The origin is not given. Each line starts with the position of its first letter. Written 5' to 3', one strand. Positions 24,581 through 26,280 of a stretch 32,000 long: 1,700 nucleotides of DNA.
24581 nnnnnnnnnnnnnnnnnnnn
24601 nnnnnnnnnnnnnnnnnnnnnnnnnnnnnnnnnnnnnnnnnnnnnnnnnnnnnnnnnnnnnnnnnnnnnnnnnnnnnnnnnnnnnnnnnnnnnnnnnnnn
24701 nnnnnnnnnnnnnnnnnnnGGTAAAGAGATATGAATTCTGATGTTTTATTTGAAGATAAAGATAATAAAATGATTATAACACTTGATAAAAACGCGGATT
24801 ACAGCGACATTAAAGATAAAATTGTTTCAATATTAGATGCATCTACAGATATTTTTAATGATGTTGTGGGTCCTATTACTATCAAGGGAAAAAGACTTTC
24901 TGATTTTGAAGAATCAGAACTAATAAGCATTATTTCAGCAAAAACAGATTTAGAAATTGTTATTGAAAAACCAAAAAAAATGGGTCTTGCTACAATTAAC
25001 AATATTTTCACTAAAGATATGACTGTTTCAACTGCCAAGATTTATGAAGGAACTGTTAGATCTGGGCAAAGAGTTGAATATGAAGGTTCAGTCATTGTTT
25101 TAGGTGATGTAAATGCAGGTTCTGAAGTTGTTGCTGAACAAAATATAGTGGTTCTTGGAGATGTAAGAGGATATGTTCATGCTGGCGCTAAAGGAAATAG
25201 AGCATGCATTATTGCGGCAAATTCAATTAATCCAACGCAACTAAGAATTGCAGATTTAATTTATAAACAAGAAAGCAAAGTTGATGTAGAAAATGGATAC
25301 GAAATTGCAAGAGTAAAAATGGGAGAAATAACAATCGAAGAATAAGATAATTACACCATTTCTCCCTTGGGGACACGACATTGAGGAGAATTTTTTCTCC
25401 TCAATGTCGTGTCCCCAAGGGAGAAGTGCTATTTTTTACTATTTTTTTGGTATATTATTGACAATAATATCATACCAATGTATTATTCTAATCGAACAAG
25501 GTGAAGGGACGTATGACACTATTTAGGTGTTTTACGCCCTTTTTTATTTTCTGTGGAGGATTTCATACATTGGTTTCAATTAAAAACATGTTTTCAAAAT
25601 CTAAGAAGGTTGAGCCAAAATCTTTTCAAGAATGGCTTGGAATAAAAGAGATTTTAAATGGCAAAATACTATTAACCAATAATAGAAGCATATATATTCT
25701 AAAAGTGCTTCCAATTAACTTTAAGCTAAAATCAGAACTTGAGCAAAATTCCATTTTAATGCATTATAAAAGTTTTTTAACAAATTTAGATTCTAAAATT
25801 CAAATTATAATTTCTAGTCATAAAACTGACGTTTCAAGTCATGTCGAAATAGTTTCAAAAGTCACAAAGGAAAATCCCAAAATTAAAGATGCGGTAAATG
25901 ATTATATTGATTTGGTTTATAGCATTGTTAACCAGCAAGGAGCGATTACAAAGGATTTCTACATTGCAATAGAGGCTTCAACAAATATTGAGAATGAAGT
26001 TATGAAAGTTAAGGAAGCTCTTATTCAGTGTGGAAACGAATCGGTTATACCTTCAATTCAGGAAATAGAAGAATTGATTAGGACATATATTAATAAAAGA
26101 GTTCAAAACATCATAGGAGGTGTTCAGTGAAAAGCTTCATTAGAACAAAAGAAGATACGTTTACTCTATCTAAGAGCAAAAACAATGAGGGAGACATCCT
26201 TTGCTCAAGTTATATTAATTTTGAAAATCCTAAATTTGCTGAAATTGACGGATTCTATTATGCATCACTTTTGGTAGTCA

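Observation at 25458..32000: Single-promoter locus combining a VirB4-type conjugation ATPase with a Tad-pilus motor (TadZ-like, CpaF/TadA-like, TadB-like)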

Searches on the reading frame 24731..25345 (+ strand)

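Call 3: search_protein_families(library=pfam, proteins=[window:24731-25345:+], max_evalue=0.1)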
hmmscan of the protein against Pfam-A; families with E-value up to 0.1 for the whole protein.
window:24731-25345:+ (204 aa): 4 families
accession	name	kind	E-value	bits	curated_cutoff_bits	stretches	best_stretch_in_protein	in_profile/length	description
PF03775.22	MinC_C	-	1.3e-30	105.9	33.2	1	104-203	1-102/102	Septum formation inhibitor MinC, C-terminal domain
PF03961.19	FapA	-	0.00026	21.2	31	1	115-147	16-48/272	Flagellar Assembly Protein A beta solenoid domain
PF22642.1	MinC_N_1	-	0.00076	20.2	27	1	14-76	10-75/78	Cell-division inhibitor MinC, N-terminal domain-like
PF03144.31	GTP_EFTU_D2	-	0.039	14.8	30.3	0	98-119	2-23/73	Elongation factor Tu domain 2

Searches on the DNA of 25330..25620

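Call 49: search_rna_families(source=window, start=25330, end=25620, threshold=evalue, max_evalue=5)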
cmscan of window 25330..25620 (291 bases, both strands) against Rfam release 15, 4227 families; matches with E-value up to 5: 18.
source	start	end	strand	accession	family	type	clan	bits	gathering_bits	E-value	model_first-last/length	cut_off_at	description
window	25340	25444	-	RF04111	MIR6274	Gene; miRNA;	-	57.6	80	6.7e-12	1-107/107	no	MIR6274 microRNA precursor family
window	25360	25425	-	RF03980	mir-2012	Gene; miRNA;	-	46.9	90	1.5e-08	1-84/84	no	mir-2012 microRNA precursor family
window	25363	25422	-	RF03975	mir-5881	Gene; miRNA;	-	38.5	87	3e-08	1-67/67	no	mir-5881 microRNA precursor family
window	25363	25422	+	RF03975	mir-5881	Gene; miRNA;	-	37.7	87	5.5e-08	1-67/67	no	mir-5881 microRNA precursor family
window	25355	25486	-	RF03922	MIR2119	Gene; miRNA;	-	28.4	73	0.063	1-188/188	no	MIR2119 microRNA precursor family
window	25360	25425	-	RF04128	MIR8562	Gene; miRNA;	-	28.3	211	0.0018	1-242/242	no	MIR8562 microRNA precursor family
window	25357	25428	+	RF03509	mir-4660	Gene; miRNA;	-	27.1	87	0.0013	1-86/86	no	mir-4660 microRNA precursor family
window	25358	25453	+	RF01581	RUF6-5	Gene; sRNA;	-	26.6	70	0.0025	2-156/156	no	Plasmodium RNA of unknown function RUF6-5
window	25358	25430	+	RF03926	MIR1435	Gene; miRNA;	-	22.5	94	0.36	3-186/186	no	MIR1435 microRNA precursor family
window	25373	25412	-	RF04228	MIR6140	Gene; miRNA;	-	21.2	140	0.1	1-165/165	no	MIR6140 microRNA precursor family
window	25477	25568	+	RF01483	rli56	Cis-reg;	-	19.3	47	0.8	1-100/100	no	Listeria sRNA rli56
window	25367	25498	-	RF00025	Telomerase-cil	Gene;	CL00004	18.9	52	0.94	1-165/165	no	Ciliate telomerase RNA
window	25357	25481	-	RF01589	plasmodium_snoR11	Gene; snRNA; snoRNA; HACA-box;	-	17.1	80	2.9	1-207/207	no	small nucleolar RNA snoR11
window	25377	25408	-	RF04356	Plastid-ndhA-ndhB-1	Intron;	CL00155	15.4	61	0.85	9-42/49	no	Plastid-ndhA-ndhB-1 group II-D5 intron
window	25463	25488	-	RF00694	mir-137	Gene; miRNA;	CL00092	13.9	56.7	4.9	24-49/72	no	mir-137 microRNA precursor family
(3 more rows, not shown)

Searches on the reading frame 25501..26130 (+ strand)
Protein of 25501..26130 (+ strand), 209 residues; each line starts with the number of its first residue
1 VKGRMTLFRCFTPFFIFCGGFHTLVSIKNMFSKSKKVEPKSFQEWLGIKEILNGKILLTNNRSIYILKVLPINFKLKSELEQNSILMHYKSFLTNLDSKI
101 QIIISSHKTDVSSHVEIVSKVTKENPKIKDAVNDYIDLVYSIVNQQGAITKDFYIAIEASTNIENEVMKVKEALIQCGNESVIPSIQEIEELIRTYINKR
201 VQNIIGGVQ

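Call 3: search_protein_families(library=pfam, proteins=[window:25501-26130:+], max_evalue=0.1)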
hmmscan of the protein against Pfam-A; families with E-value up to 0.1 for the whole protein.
window:25501-26130:+ (209 aa): 2 families
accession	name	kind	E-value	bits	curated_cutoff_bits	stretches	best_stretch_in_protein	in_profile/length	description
PF10926.14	DUF2800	-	0.039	13.6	21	1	106-167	54-115/368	Protein of unknown function (DUF2800)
PF04511.20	DER1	-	0.073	13.5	26.6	0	4-44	39-80/191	Der1-like family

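Call 12: search_protein_families(library=ncbifam, proteins=[window:25501-26130:+], max_evalue=0.01)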
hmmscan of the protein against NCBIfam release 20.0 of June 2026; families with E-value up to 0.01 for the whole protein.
window:25501-26130:+ (209 aa): 2 families
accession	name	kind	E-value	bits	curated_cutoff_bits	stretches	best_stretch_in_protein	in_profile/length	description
NF045975.1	VirB4_plasma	equivalog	5.5e-06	24.4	590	1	28-201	86-279/894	Mbov_0397 family ICE element conjugal transfer ATPase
NF041427.1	TrsD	subfamily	0.00069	19.5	200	1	38-169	11-152/201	TrsD/TraD family conjugative transfer protein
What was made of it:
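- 25570..26130 (+): ORF1: a free-standing VirB4/TraC N-terminal domain (TrsD/TraD-like). The maximal ORF starts at 25501. The likely start is TTG 25570 or ATG 25588. NCBIfam VirB4_plasma profile positions 86-279 at 5.5e-6 and TrsD/TraD at 6.9e-4 (call 12).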

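Call 13: search_protein_families(library=padloc, proteins=[window:25501-26130:+], max_evalue=0.01)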
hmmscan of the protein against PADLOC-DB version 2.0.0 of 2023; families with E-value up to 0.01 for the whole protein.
window:25501-26130:+ (209 aa): 0 families
